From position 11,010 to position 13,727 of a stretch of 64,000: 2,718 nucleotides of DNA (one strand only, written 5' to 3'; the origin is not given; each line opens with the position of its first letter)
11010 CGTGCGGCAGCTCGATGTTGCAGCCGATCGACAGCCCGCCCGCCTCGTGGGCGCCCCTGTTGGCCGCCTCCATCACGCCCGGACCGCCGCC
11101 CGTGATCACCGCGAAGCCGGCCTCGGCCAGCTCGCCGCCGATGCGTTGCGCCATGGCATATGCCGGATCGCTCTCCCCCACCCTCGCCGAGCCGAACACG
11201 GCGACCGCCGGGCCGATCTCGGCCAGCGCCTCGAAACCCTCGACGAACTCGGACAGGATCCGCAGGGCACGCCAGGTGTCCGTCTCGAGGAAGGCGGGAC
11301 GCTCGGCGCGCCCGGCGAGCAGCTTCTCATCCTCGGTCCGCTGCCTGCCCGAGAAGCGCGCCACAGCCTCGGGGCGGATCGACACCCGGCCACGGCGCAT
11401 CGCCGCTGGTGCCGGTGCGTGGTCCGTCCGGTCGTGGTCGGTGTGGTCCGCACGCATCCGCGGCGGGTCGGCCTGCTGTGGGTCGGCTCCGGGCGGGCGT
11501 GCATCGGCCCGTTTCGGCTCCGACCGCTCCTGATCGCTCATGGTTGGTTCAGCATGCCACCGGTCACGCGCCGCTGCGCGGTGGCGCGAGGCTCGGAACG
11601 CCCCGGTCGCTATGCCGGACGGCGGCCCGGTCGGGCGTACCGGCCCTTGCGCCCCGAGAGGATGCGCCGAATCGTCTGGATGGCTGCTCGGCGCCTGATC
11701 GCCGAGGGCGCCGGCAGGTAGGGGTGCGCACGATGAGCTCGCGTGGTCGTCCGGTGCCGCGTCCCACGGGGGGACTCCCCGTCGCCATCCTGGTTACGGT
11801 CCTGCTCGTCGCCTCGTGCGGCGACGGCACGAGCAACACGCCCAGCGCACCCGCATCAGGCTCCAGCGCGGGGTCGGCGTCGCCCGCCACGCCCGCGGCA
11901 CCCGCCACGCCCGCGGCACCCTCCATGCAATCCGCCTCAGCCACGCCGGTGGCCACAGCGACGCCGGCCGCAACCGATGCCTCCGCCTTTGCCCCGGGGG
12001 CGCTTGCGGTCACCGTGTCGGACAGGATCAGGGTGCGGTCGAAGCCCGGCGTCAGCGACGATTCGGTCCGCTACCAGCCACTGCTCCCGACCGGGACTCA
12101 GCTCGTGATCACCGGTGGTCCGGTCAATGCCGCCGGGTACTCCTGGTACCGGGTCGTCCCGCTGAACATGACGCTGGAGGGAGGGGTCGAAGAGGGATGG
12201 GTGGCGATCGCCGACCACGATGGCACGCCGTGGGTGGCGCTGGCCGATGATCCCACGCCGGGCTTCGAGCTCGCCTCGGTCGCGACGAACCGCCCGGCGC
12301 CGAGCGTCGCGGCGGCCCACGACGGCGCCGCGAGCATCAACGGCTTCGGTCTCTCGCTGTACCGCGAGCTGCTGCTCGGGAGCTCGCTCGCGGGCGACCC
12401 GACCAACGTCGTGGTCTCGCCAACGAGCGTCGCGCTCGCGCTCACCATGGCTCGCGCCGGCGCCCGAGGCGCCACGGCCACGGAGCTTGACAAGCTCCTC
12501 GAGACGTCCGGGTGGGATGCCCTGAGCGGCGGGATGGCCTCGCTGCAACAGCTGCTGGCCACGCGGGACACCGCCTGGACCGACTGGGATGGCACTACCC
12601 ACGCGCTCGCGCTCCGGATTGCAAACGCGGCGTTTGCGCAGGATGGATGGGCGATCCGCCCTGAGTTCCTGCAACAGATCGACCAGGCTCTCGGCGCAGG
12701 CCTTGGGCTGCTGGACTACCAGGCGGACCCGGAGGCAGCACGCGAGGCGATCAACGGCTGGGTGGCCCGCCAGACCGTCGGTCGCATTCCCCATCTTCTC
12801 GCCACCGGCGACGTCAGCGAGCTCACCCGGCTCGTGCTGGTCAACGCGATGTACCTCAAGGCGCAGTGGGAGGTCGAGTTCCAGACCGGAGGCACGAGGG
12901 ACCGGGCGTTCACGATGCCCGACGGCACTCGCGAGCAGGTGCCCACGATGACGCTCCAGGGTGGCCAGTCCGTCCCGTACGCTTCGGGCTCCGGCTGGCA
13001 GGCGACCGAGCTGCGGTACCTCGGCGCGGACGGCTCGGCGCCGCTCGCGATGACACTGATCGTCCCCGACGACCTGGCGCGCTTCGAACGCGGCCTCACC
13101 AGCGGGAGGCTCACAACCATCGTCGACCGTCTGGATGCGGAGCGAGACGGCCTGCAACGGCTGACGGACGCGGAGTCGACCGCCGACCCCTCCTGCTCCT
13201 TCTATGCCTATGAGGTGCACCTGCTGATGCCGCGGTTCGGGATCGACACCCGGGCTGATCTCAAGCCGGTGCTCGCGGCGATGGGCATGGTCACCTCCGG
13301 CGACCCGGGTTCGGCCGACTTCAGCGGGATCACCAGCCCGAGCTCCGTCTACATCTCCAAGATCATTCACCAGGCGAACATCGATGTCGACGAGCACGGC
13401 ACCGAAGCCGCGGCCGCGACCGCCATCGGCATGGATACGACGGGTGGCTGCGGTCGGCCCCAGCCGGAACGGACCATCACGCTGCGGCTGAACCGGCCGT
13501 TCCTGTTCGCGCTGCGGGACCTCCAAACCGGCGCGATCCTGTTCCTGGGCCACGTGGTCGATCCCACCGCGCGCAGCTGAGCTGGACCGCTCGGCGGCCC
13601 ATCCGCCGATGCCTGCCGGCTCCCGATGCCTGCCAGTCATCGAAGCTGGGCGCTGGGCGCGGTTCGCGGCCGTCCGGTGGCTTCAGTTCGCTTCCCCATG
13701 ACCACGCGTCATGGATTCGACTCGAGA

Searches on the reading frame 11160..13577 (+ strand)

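Call 52: search_protein_families(library=pfam, proteins=[window:11160-13577:+], max_evalue=0.00001)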
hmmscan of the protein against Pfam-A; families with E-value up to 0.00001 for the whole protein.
window:11160-13577:+ (806 aa): 1 family
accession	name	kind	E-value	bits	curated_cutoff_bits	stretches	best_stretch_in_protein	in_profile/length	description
PF00079.25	Serpin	-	1.4e-82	278.3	27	1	392-802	2-370/370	Serpin (serine protease inhibitor)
